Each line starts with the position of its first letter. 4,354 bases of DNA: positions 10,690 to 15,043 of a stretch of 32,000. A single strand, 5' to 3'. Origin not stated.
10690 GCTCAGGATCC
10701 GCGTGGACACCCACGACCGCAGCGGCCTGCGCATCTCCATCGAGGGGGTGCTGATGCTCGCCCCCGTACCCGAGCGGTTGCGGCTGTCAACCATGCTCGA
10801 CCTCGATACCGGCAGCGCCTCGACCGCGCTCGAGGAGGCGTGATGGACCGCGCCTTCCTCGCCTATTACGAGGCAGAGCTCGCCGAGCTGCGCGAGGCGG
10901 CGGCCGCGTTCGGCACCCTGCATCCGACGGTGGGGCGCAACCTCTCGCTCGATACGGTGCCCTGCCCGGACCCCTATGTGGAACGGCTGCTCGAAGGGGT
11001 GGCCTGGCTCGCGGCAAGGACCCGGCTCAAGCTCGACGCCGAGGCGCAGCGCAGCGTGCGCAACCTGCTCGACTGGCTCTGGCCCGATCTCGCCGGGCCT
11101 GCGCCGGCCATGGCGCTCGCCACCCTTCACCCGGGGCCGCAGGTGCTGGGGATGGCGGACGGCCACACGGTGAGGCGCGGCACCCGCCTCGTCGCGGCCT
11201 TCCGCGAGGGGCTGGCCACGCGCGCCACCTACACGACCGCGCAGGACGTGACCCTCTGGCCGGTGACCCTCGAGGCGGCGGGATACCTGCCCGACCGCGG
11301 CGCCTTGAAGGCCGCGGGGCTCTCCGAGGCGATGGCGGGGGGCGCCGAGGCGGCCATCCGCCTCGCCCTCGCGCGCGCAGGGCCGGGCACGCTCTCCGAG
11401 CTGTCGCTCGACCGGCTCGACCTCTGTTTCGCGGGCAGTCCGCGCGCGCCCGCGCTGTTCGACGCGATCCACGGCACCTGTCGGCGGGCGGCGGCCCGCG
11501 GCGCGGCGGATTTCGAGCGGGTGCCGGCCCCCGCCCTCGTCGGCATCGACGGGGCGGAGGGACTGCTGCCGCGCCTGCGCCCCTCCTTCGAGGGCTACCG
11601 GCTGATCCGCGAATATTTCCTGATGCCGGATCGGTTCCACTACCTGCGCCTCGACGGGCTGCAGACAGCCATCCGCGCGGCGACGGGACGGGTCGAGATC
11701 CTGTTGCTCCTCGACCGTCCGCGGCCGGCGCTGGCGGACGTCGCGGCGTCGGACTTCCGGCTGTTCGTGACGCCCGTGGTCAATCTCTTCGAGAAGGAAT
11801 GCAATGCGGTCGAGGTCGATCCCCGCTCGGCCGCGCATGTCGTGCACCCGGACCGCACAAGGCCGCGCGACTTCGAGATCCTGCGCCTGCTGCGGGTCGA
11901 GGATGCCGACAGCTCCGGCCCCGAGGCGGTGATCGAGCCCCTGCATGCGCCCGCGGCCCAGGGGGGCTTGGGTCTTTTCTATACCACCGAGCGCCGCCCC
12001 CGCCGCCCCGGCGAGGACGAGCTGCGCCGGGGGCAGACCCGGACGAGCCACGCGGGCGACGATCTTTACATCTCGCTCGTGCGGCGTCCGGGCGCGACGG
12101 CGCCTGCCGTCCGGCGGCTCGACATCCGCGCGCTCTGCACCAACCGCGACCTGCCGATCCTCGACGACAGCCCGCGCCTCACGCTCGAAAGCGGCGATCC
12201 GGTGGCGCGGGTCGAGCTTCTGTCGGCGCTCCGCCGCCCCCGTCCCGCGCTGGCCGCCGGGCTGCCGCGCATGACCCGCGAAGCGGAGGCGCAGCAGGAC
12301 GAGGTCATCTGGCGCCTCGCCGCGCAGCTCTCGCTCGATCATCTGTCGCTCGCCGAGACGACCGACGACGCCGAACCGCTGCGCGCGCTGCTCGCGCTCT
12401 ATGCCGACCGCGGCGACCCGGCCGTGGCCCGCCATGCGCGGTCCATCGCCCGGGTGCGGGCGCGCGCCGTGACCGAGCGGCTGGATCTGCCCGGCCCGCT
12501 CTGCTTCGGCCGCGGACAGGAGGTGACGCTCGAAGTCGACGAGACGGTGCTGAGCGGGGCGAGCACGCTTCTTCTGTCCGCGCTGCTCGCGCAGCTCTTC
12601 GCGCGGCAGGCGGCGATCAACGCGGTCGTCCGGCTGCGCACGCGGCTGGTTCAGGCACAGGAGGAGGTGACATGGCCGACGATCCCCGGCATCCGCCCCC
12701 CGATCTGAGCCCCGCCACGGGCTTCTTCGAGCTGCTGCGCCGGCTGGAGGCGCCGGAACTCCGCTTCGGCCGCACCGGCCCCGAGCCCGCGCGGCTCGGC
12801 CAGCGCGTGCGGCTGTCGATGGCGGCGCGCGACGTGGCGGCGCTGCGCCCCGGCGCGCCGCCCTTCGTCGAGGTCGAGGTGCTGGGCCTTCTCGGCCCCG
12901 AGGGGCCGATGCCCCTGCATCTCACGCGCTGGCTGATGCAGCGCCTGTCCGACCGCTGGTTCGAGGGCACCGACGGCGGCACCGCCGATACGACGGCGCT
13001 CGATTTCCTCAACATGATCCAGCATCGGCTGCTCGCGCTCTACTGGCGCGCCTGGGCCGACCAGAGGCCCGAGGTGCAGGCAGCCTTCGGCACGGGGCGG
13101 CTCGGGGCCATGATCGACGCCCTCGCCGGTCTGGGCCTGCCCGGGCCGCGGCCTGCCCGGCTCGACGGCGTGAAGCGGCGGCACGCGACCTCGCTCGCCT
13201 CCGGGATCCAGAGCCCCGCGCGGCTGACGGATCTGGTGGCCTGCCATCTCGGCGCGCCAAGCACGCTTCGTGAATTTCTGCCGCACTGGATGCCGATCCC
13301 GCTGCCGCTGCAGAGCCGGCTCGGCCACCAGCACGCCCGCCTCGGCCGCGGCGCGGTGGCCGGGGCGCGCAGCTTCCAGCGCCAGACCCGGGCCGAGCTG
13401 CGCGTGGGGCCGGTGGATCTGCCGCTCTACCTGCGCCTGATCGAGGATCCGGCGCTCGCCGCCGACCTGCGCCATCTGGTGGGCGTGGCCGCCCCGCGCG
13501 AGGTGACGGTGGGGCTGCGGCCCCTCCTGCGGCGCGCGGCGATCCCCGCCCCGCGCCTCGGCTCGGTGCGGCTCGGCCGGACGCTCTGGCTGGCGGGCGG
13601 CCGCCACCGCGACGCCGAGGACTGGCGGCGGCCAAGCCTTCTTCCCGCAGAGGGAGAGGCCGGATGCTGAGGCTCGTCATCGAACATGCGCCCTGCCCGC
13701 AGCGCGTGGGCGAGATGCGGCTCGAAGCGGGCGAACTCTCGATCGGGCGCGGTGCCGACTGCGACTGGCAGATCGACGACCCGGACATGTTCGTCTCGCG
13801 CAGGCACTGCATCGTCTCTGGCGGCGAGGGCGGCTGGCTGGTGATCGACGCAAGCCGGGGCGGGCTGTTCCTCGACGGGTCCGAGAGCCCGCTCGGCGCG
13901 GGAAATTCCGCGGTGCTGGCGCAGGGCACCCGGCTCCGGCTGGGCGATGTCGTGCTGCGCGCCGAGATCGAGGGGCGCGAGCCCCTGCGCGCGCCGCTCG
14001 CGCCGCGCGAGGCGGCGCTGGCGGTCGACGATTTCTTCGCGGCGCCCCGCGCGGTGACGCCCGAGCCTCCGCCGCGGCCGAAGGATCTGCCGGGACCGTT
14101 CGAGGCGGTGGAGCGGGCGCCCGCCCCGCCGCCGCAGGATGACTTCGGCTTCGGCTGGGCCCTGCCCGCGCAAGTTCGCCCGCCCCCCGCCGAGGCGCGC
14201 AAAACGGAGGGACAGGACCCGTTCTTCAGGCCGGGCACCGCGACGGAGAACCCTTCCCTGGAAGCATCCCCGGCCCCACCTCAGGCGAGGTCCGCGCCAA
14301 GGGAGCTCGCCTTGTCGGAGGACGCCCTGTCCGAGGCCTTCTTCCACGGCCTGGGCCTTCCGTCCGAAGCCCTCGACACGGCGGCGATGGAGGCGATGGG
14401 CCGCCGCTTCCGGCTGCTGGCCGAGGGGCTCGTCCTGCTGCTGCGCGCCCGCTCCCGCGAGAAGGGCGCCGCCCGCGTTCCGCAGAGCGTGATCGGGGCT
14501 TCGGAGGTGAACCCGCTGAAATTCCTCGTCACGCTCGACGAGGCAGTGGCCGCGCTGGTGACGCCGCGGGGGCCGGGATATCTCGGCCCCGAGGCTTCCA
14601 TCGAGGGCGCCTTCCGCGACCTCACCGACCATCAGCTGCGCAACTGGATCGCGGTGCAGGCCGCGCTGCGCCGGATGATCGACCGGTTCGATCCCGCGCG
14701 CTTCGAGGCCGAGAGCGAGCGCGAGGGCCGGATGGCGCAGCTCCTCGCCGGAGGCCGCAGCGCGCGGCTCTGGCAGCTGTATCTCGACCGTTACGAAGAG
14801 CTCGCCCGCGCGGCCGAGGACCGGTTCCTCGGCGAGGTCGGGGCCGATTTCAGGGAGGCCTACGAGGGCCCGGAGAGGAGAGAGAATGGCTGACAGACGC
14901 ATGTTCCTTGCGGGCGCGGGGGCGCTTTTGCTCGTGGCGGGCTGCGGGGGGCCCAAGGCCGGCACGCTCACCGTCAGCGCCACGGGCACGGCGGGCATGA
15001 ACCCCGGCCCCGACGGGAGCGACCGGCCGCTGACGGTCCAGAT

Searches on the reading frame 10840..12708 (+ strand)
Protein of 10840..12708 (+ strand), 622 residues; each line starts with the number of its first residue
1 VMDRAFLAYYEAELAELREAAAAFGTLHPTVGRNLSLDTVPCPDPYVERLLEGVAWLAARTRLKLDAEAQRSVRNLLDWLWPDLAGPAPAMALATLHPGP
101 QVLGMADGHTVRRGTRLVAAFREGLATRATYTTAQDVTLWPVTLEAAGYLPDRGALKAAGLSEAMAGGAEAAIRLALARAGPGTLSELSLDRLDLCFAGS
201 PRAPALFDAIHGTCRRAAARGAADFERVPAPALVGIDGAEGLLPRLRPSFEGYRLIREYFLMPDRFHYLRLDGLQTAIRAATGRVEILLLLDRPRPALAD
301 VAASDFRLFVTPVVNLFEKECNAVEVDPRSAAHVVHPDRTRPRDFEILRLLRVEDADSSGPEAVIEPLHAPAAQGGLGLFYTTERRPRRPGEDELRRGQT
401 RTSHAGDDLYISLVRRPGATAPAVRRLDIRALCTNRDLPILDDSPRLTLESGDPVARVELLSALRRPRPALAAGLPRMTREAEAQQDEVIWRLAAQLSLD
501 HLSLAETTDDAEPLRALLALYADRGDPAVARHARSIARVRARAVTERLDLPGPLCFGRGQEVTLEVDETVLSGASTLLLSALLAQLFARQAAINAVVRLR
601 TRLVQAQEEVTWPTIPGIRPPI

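Call 12: search_protein_families(library=pfam, proteins=[window:10840-12708:+], max_evalue=0.001)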
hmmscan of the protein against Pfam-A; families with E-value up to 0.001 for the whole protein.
window:10840-12708:+ (622 aa): 1 family
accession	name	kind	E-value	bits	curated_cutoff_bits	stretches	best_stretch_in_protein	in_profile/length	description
PF05947.17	T6SS_TssF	-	1.2e-165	552.9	25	1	2-619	1-608/608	Type VI secretion system, TssF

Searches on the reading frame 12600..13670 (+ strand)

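Call 12: search_protein_families(library=pfam, proteins=[window:12600-13670:+], max_evalue=0.001)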
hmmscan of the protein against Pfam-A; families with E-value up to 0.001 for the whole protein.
window:12600-13670:+ (356 aa): 1 family
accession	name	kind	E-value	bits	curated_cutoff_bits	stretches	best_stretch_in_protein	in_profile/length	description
PF06996.16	T6SS_TssG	-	2.8e-63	214.4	24.6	1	40-331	5-303/304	Type VI secretion, TssG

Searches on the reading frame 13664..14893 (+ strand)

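Call 12: search_protein_families(library=pfam, proteins=[window:13664-14893:+], max_evalue=0.001)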
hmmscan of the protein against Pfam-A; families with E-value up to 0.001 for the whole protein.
window:13664-14893:+ (409 aa): 3 families
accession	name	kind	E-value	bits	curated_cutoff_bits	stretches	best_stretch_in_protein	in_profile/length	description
PF20232.3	T6SS_FHA_C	-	9e-42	143.3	23.7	1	229-401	2-178/180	C-terminal domain of Type VI secretion system FHA protein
PF00498.31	FHA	-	2.1e-12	47.7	20.7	1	26-94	2-67/67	FHA domain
PF16697.10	Yop-YscD_cpl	-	1.8e-05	25.3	33.2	1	17-99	11-89/94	Inner membrane component of T3SS, cytoplasmic domain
